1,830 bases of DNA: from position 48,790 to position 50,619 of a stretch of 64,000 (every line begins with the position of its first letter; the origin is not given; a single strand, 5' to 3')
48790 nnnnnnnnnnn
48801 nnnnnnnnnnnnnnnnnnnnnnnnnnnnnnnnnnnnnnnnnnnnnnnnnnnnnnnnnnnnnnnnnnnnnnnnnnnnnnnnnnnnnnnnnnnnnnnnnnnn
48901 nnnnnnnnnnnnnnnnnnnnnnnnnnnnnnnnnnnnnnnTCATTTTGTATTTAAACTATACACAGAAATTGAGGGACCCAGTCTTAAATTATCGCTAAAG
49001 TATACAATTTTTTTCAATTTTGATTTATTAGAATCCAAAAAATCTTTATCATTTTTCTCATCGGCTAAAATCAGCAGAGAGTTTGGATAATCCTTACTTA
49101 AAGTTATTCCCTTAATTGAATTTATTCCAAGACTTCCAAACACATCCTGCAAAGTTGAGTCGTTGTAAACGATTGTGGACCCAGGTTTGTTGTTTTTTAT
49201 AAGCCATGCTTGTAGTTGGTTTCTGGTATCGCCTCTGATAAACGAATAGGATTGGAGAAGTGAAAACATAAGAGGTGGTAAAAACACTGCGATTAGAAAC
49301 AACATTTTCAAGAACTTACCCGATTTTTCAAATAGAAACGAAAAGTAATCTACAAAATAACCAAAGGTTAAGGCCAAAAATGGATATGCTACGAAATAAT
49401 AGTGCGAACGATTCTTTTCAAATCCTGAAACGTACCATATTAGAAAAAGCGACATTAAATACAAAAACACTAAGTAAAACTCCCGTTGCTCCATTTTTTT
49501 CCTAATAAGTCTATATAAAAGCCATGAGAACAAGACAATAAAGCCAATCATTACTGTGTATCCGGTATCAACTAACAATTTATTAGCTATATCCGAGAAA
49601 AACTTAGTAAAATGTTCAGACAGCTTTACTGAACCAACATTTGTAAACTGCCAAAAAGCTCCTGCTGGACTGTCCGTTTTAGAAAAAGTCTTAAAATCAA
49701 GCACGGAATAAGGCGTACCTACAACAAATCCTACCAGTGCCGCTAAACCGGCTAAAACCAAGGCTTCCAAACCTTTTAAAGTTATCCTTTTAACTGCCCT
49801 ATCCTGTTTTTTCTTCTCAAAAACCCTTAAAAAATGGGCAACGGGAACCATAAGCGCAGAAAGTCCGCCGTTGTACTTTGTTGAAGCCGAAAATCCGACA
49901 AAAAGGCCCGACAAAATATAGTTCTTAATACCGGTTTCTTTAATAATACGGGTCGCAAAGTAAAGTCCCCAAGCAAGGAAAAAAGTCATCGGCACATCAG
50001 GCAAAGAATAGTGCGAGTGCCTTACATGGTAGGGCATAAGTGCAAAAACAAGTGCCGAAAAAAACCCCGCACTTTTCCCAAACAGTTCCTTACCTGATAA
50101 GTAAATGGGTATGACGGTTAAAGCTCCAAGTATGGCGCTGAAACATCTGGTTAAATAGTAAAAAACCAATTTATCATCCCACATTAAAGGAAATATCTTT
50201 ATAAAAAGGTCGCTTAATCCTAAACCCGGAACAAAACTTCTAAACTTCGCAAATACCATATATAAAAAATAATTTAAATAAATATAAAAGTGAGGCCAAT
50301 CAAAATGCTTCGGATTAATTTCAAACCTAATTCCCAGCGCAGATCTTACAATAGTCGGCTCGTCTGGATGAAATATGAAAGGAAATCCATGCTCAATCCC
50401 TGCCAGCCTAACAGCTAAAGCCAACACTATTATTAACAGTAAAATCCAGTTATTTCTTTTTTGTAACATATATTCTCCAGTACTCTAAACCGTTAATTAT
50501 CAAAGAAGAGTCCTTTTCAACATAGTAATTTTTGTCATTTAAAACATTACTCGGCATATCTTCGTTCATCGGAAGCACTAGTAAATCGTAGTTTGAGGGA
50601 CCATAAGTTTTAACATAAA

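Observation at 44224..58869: Dense GT-C / DPM1-like GT2 / flippase module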

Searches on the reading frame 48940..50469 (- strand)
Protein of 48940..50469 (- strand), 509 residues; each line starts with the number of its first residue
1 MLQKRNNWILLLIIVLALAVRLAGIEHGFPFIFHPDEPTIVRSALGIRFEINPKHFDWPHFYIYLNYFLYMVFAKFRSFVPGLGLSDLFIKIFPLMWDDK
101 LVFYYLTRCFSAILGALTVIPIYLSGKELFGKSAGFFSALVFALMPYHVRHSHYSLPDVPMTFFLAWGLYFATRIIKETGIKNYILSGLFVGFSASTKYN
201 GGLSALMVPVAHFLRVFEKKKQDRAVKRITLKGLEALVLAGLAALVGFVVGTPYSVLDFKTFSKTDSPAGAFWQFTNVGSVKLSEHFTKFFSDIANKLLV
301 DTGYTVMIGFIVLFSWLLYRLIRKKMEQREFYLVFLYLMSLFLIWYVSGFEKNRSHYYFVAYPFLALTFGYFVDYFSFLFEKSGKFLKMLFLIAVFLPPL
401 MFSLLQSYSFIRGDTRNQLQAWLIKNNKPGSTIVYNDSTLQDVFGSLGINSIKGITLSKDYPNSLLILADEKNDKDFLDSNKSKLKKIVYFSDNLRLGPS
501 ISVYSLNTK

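Call 4: search_protein_families(library=pfam, proteins=[window:48940-50469:-], max_evalue=0.01)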
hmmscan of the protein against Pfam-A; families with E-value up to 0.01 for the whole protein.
window:48940-50469:- (509 aa): 2 families
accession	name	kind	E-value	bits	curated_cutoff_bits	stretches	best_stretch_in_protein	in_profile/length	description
PF13231.12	PMT_2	-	2.1e-15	57.7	26.1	1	108-221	25-134/160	Dolichyl-phosphate-mannose-protein mannosyltransferase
PF02516.20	STT3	-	0.0006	19.9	24.5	1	109-405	100-398/405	Oligosaccharyl transferase STT3, N-terminal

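Call 10: search_protein_families(library=ncbifam, proteins=[window:48940-50469:-], max_evalue=0.01)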
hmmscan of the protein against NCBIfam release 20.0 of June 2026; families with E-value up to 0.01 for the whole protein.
window:48940-50469:- (509 aa): 1 family
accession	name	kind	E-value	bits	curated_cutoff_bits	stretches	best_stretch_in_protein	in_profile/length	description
TIGR04154.1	archaeo_STT3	subfamily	2.8e-09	35.9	450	1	109-155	100-147/831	oligosaccharyl transferase, archaeosortase A system-associated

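Call 12: find_encoding_contigs(protein=window:48940-50469:-, flank=10000, max_places=6)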
Protein window:48940-50469:- (509 aa): 4 contigs read that carry it; 2 places shown.
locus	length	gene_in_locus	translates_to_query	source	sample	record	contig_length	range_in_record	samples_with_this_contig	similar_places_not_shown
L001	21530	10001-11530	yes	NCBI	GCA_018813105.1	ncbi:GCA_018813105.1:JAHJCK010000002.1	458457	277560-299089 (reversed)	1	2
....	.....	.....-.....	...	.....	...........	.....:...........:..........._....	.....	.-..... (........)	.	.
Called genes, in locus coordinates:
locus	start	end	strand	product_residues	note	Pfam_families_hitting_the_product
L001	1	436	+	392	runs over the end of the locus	PF20706:GT4-conflict (faint), PF13439:Glyco_transf_4, PF13579:Glyco_trans_4_4, PF00534:Glycos_transf_1, PF13692:Glyco_trans_1_4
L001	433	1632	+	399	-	PF13439:Glyco_transf_4, PF00534:Glycos_transf_1, PF13692:Glyco_trans_1_4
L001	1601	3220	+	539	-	PF13231:PMT_2 (weak)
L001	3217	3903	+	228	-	PF00535:Glycos_transf_2, PF10111:Glyco_tranf_2_2, PF13641:Glyco_tranf_2_3 (weak)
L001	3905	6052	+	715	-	PF09852:DUF2079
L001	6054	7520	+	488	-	PF01943:Polysacc_synt, PF13440:Polysacc_synt_3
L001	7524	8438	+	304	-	PF03706:LPG_synthase_TM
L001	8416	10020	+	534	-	PF13231:PMT_2 (weak)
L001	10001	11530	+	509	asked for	PF13231:PMT_2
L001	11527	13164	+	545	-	PF13231:PMT_2 (weak)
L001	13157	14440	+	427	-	PF01943:Polysacc_synt, PF13440:Polysacc_synt_3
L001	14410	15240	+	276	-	PF13641:Glyco_tranf_2_3 (weak), PF00535:Glycos_transf_2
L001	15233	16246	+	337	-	PF00535:Glycos_transf_2, PF10111:Glyco_tranf_2_2 (weak), PF13632:Glyco_trans_2_3 (weak)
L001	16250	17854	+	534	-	PF02310:B12-binding, PF04055:Radical_SAM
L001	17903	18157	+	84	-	PF01370:Epimerase, PF16363:GDP_Man_Dehyd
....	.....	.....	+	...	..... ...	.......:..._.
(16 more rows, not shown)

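Call 16: find_homologous_proteins(query=window:48940-50469:-, max_evalue=0.00001)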
Query window:48940-50469:- (509 aa): 299 proteins with E <= 0.00001 among 8000 candidates; the best 120 are listed.
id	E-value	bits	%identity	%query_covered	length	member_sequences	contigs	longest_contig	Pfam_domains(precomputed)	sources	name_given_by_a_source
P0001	0.0e+0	1035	89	100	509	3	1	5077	PF02366.25,PF13231.13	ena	-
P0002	2.6e-297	1005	86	100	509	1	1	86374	PF02366.25,PF13231.13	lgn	-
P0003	3.4e-287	971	83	100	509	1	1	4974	PF13231.13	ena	-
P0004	2.1e-279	946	82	100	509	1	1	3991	PF13231.13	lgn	-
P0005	1.2e-272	923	76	100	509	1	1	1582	PF13231.13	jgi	jgi:hypothetical protein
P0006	1.5e-222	758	64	99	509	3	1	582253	PF02366.25,PF13231.13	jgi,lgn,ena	-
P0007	4.7e-195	667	58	98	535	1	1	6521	PF02366.25,PF13231.13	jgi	-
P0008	2.6e-190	652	57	98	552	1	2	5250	PF13231.13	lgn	-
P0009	3.7e-185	635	56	95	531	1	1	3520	PF02366.25,PF13231.13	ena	-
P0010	7.3e-182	624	56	97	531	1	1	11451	PF02366.25,PF13231.13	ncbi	-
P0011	1.8e-181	623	56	95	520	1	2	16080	PF02366.25,PF13231.13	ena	-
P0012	1.8e-181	623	53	97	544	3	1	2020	PF02516.21,PF13231.13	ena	-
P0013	7.6e-181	621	53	97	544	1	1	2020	PF13231.13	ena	-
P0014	7.8e-180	617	55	99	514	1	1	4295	PF02366.25,PF02516.21,PF13231.13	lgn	-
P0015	8.3e-180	617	55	99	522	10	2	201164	PF02366.25,PF13231.13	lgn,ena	-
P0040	9.2e-169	581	51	100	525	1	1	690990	PF02366.25,PF13231.13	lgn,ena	-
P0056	2.8e-140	487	45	99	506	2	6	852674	PF13231.13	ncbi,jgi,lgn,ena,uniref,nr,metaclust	ncbi:hypothetical protein A2415_00640 [candidate division WWE3 bacterium RIFOXYC1_FULL_39_7]|uniref:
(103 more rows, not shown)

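Call 18: find_encoding_contigs(protein=P0006, flank=10000, max_places=1)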
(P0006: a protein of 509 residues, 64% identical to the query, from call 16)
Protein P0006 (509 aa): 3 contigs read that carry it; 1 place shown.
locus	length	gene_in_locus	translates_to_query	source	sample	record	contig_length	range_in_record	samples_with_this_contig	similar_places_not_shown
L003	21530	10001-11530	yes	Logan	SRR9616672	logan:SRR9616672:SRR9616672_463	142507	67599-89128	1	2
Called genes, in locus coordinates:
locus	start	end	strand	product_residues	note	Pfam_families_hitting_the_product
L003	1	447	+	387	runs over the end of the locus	PF20706:GT4-conflict (faint), PF13439:Glyco_transf_4, PF13579:Glyco_trans_4_4, PF00534:Glycos_transf_1, PF13692:Glyco_trans_1_4, PF13524:Glyco_trans_1_2 (weak)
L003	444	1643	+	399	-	PF13439:Glyco_transf_4, PF00534:Glycos_transf_1, PF13692:Glyco_trans_1_4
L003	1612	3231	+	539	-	-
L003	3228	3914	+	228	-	PF00535:Glycos_transf_2, PF10111:Glyco_tranf_2_2 (weak), PF13641:Glyco_tranf_2_3 (weak)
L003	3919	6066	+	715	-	PF09852:DUF2079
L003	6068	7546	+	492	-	PF01943:Polysacc_synt, PF13440:Polysacc_synt_3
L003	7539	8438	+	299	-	PF03706:LPG_synthase_TM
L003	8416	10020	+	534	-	-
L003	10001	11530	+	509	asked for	PF02366:PMT, PF13231:PMT_2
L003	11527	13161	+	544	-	PF13231:PMT_2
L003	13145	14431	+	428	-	PF01943:Polysacc_synt, PF13440:Polysacc_synt_3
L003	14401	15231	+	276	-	PF00535:Glycos_transf_2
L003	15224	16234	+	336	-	PF00535:Glycos_transf_2, PF10111:Glyco_tranf_2_2 (weak), PF13632:Glyco_trans_2_3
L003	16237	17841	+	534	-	PF02310:B12-binding (weak), PF04055:Radical_SAM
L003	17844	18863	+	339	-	PF00535:Glycos_transf_2, PF13641:Glyco_tranf_2_3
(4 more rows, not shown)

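Call 19: find_encoding_contigs(protein=P0056, flank=10000, max_places=1)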
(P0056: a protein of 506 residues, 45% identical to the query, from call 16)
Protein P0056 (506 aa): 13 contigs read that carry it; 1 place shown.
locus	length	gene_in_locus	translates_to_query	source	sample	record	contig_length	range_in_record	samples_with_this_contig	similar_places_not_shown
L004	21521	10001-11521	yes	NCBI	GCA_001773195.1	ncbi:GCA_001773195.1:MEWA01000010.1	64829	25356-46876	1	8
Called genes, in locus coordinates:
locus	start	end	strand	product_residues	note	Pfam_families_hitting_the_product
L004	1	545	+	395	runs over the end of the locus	PF20706:GT4-conflict (faint), PF13439:Glyco_transf_4, PF13579:Glyco_trans_4_4, PF00534:Glycos_transf_1, PF13692:Glyco_trans_1_4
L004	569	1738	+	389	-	PF13439:Glyco_transf_4, PF13579:Glyco_trans_4_4, PF00534:Glycos_transf_1, PF13692:Glyco_trans_1_4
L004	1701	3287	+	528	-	-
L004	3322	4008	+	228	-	PF00535:Glycos_transf_2, PF10111:Glyco_tranf_2_2, PF13641:Glyco_tranf_2_3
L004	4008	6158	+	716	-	PF09852:DUF2079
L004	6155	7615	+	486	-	PF01943:Polysacc_synt, PF13440:Polysacc_synt_3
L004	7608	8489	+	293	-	PF03706:LPG_synthase_TM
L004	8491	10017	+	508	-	PF13231:PMT_2 (weak)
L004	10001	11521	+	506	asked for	PF13231:PMT_2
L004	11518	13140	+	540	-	PF13231:PMT_2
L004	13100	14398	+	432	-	PF01943:Polysacc_synt, PF13440:Polysacc_synt_3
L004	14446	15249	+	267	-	PF00535:Glycos_transf_2, PF10111:Glyco_tranf_2_2 (faint)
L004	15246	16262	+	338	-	PF00535:Glycos_transf_2, PF10111:Glyco_tranf_2_2 (weak), PF13632:Glyco_trans_2_3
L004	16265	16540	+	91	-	PF06902:Fer4_19 (weak), PF13459:Fer4_15 (weak), PF13370:Fer4_13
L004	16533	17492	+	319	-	-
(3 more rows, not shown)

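Call 20: find_encoding_contigs(protein=P0040, flank=10000, max_places=1)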
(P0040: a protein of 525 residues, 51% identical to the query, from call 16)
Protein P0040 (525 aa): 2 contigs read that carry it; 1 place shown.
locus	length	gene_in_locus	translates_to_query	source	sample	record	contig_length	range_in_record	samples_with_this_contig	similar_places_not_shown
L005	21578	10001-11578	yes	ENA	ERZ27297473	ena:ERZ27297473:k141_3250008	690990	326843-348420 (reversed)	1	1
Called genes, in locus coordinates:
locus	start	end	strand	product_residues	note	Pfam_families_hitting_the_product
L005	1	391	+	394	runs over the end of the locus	PF20706:GT4-conflict (faint), PF13439:Glyco_transf_4, PF13579:Glyco_trans_4_4, PF00534:Glycos_transf_1, PF13692:Glyco_trans_1_4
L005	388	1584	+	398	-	PF13439:Glyco_transf_4, PF13579:Glyco_trans_4_4, PF00534:Glycos_transf_1, PF13692:Glyco_trans_1_4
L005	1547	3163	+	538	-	-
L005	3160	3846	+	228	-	PF00535:Glycos_transf_2, PF10111:Glyco_tranf_2_2 (weak), PF13641:Glyco_tranf_2_3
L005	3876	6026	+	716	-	PF09852:DUF2079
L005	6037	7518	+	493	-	PF01943:Polysacc_synt, PF13440:Polysacc_synt_3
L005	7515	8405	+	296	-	PF03706:LPG_synthase_TM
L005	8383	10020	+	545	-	PF13231:PMT_2 (weak)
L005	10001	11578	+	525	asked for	PF02366:PMT, PF13231:PMT_2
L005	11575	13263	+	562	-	PF02366:PMT (weak), PF13231:PMT_2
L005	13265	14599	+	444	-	PF01943:Polysacc_synt, PF13440:Polysacc_synt_3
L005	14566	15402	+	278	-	PF13641:Glyco_tranf_2_3 (weak), PF00535:Glycos_transf_2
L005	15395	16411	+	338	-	PF00535:Glycos_transf_2, PF10111:Glyco_tranf_2_2, PF13641:Glyco_tranf_2_3 (weak), PF13632:Glyco_trans_2_3 (weak)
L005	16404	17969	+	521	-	PF02310:B12-binding, PF04055:Radical_SAM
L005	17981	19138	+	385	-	PF13439:Glyco_transf_4 (weak), PF00534:Glycos_transf_1, PF13692:Glyco_trans_1_4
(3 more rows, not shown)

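Call 23: find_related_loci(query=A1, collection=genome_contigs, flank=10000)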
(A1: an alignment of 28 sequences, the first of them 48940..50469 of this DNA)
Query A1 (509 aa) in genome_contigs; peptide patterns used: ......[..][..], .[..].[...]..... (x = any residue, [..] = any of these).
108 stretches matched a pattern; 99 encode a relative of the query (tblastn E <= 1e-3); the best 80 are kept; 80 distinct loci.
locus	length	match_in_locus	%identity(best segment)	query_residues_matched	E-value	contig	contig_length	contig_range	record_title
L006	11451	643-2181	56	10-505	0e+0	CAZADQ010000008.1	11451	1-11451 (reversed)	MAG TPA_asm: uncultured Candidatus Saccharibacteria bacterium isolate SRP192927_co10_439 genome assembly, contig: NODE_4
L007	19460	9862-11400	53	9-504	0e+0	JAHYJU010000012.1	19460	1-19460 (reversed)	MAG: Patescibacteria group bacterium isolate KA30 NODE_1429_length_19460_cov_4.522061, whole genome shotgun sequence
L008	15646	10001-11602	52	9-504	1e-177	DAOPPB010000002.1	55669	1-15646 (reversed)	MAG TPA_asm: bacterium isolate AMR_MDS_1559 NODE_749_length_55669_cov_7.511670, whole genome shotgun sequence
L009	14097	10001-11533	53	9-504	1e-176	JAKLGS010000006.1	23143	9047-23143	MAG: Patescibacteria group bacterium isolate RA.bin45 RA.bin45_6, whole genome shotgun sequence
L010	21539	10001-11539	53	7-504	1e-176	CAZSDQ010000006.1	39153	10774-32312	MAG TPA_asm: uncultured Candidatus Saccharibacteria bacterium isolate binchicken_co117_468 genome assembly, contig: NODE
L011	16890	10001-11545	53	5-504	6e-174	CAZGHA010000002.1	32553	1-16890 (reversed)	MAG TPA_asm: uncultured Candidatus Saccharibacteria bacterium isolate binchicken_co39_211 genome assembly, contig: NODE_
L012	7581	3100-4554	53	21-504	2e-173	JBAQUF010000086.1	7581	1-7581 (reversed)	MAG: Patescibacteria group bacterium isolate MFD12006_ilm_asm_bin4 k127_78460, whole genome shotgun sequence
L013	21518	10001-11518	54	7-504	2e-172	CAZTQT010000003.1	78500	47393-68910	MAG TPA_asm: uncultured Candidatus Saccharibacteria bacterium isolate binchicken_co45_572 genome assembly, contig: NODE_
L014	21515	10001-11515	55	1-504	0e+0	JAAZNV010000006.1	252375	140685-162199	MAG: candidate division WWE3 bacterium isolate AS27yjCOA_202 63122_AS27, whole genome shotgun sequence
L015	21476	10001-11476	50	1-509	7e-162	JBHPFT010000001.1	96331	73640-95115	Patescibacteria group bacterium isolate SAG AM-311-K10 NODE_1_length_96331_cov_32.566309, whole genome shotgun sequence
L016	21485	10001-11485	47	2-503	3e-147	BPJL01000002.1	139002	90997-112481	MAG: Patescibacteria group bacterium KatS3mg101 DNA, contig_15299, whole genome shotgun sequence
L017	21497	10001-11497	47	2-503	3e-145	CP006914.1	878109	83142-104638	Candidate division WWE3 bacterium RAAC2_WWE3_1 chromosome, complete genome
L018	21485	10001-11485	46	2-503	7e-144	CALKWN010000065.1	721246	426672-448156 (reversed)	MAG TPA_asm: uncultured candidate division WWE3 bacterium isolate SRR6007446_bin.103_CONCOCT_v1.1_MAG genome assembly, c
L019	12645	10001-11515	46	1-507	7e-143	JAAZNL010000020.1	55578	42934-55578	MAG: candidate division WWE3 bacterium isolate AS27yjCOA_165 35665_AS27, whole genome shotgun sequence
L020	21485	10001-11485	48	2-503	4e-142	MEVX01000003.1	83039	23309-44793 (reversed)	MAG: candidate division WWE3 bacterium RIFOXYB1_FULL_43_24 rifoxyb1_full_scaffold_131, whole genome shotgun sequence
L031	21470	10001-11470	44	2-504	4e-135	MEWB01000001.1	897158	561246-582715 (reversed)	MAG: candidate division WWE3 bacterium RIFOXYC1_FULL_40_10 RIFOXYC1_FULL_WWE3_40_10_complete_curated, whole genome shotg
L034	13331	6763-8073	50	6-444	2e-134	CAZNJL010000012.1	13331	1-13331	MAG TPA_asm: uncultured Candidatus Saccharibacteria bacterium isolate SRP178699_co1_444 genome assembly, contig: NODE_61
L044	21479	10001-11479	41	1-504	6e-126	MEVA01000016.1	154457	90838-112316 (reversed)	MAG: candidate division WWE3 bacterium RIFCSPHIGHO2_01_FULL_42_13 rifcsphigho2_01_scaffold_797, whole genome shotgun seq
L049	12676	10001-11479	43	5-509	8e-121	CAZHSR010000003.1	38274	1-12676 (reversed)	MAG TPA_asm: uncultured Candidatus Saccharibacteria bacterium isolate SRP192927_co7_633 genome assembly, contig: NODE_15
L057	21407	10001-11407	43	27-504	5e-114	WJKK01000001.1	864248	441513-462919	MAG: candidate division WWE3 bacterium isolate Bin_101 k141_320412, whole genome shotgun sequence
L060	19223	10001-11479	42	5-505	5e-114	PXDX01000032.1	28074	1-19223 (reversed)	MAG: candidate division WWE3 bacterium isolate T3Sed10_354 T3-Sed10-C2466, whole genome shotgun sequence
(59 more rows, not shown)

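Call 88: search_protein_families(library=pfam, proteins=[L034:3329-4975:-, L049:4738-6420:-, L060:6603-8252:-, L057:4102-5598:+, L044:15162-16688:+, L034:5027-5752:+, L049:6605-7381:+, L013:18374-20410:+], max_evalue=0.001)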
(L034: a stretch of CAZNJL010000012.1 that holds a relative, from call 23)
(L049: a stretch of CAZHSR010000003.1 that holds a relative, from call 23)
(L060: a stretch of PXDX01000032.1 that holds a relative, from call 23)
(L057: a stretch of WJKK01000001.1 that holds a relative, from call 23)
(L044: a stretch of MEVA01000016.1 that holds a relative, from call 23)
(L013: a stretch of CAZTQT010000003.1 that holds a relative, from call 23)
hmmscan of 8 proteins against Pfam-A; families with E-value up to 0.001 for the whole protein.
L034:3329-4975:- (549 aa): 4 families
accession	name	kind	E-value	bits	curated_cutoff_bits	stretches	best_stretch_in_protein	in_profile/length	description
PF16199.10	Radical_SAM_C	-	1.6e-21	76.6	31.9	1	315-395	1-84/85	Radical_SAM C-terminal domain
PF04055.27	Radical_SAM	-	2.3e-12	47.8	29.5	1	102-291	7-149/166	Radical SAM superfamily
PF13673.13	Acetyltransf_10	-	0.00012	22.4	23.6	0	492-540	62-112/128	Acetyltransferase (GNAT) domain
PF00583.31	Acetyltransf_1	-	0.00019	22.2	20.7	0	427-535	25-116/116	Acetyltransferase (GNAT) family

L049:4738-6420:- (561 aa): 4 families
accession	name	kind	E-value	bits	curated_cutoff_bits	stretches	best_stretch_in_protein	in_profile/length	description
PF16199.10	Radical_SAM_C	-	1.2e-21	77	31.9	1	325-405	1-84/85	Radical_SAM C-terminal domain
PF04055.27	Radical_SAM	-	3e-12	47.5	29.5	1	112-309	7-157/166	Radical SAM superfamily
PF13673.13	Acetyltransf_10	-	2e-05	25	23.6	0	502-545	62-107/128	Acetyltransferase (GNAT) domain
PF00583.31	Acetyltransf_1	-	7e-05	23.5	20.7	1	426-545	14-116/116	Acetyltransferase (GNAT) family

L060:6603-8252:- (550 aa): 5 families
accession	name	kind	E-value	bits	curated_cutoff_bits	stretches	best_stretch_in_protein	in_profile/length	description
PF16199.10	Radical_SAM_C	-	2.8e-22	79.1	31.9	1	315-395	1-84/85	Radical_SAM C-terminal domain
PF04055.27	Radical_SAM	-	7.6e-14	52.7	29.5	1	102-295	7-153/166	Radical SAM superfamily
PF13673.13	Acetyltransf_10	-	1.9e-05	25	23.6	1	492-540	62-112/128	Acetyltransferase (GNAT) domain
PF00583.31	Acetyltransf_1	-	9.2e-05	23.1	20.7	1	424-535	25-116/116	Acetyltransferase (GNAT) family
PF13644.11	DKNYY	-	0.00056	21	25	0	2-59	70-114/141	DKNYY family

L057:4102-5598:+ (499 aa): 3 families
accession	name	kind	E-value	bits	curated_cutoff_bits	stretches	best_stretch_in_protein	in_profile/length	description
PF00587.30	tRNA-synt_2b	-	1.2e-18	68.3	29.3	1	126-286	6-167/179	tRNA synthetase class II core domain (G, H, P, S and T)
PF03129.25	HGTP_anticodon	-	2.7e-17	63.2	21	1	313-404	1-91/94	Anticodon binding domain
PF09180.16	ProRS-C_1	-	3e-13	50.1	31.5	1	436-499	7-71/71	Prolyl-tRNA synthetase, C-terminal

L044:15162-16688:+ (509 aa): 0 families

L034:5027-5752:+ (242 aa): 7 families
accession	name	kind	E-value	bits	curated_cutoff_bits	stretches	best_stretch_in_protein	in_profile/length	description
PF13489.12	Methyltransf_23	-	4.8e-17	62.6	27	1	49-219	22-159/164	Methyltransferase domain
PF08242.18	Methyltransf_12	-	2.2e-16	60.8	30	1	54-149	1-94/98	Methyltransferase domain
PF13649.12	Methyltransf_25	-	5.8e-14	53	27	1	53-149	1-95/97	Methyltransferase domain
PF13847.12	Methyltransf_31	-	4.6e-13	49.5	27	1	50-159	4-113/145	Methyltransferase domain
PF08241.18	Methyltransf_11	-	1.7e-12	48.3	21.2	1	54-155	1-95/95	Methyltransferase domain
PF08003.17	Methyltransf_9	-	2.7e-06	27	23.8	1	37-143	103-208/315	Protein of unknown function (DUF1698)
PF01209.24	Ubie_methyltran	-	5.4e-05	23.1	20.1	1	41-154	39-150/233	ubiE/COQ5 methyltransferase family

L049:6605-7381:+ (259 aa): 8 families
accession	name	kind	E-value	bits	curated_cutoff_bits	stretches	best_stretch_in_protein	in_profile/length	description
PF13847.12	Methyltransf_31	-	7.5e-18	65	27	1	58-190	5-128/145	Methyltransferase domain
PF13489.12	Methyltransf_23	-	4.9e-17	62.6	27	1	54-240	20-163/164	Methyltransferase domain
PF08242.18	Methyltransf_12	-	2.5e-15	57.4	30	1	61-167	1-98/98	Methyltransferase domain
PF13649.12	Methyltransf_25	-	1.8e-12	48.2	27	1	60-165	1-97/97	Methyltransferase domain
PF08241.18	Methyltransf_11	-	1.8e-10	41.7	21.2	1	61-169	1-95/95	Methyltransferase domain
PF05175.20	MTS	-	9.1e-06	25.9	23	1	54-125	27-97/170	Methyltransferase small domain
PF01209.24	Ubie_methyltran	-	5e-05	23.2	20.1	1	53-168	44-150/233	ubiE/COQ5 methyltransferase family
PF02390.23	Methyltransf_4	-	0.00023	21.1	24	1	57-169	2-115/173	Putative methyltransferase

L013:18374-20410:+ (679 aa): 4 families
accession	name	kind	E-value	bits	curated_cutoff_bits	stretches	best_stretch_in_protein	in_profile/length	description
PF13692.12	Glyco_trans_1_4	-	2.8e-16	60.5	27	1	210-358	3-142/142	Glycosyl transferases group 1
PF00534.26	Glycos_transf_1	-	1.5e-12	47.8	26.4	1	210-361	17-161/172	Glycosyl transferases group 1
PF05050.19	Methyltransf_21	-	2.3e-08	34.8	22.7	1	509-646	1-147/173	Methyltransferase FkbM domain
PF02475.24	TRM5-TYW2_MTfase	-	4.8e-05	23.8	28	1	495-561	30-93/164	TRM5/TYW2 methyltransferase domain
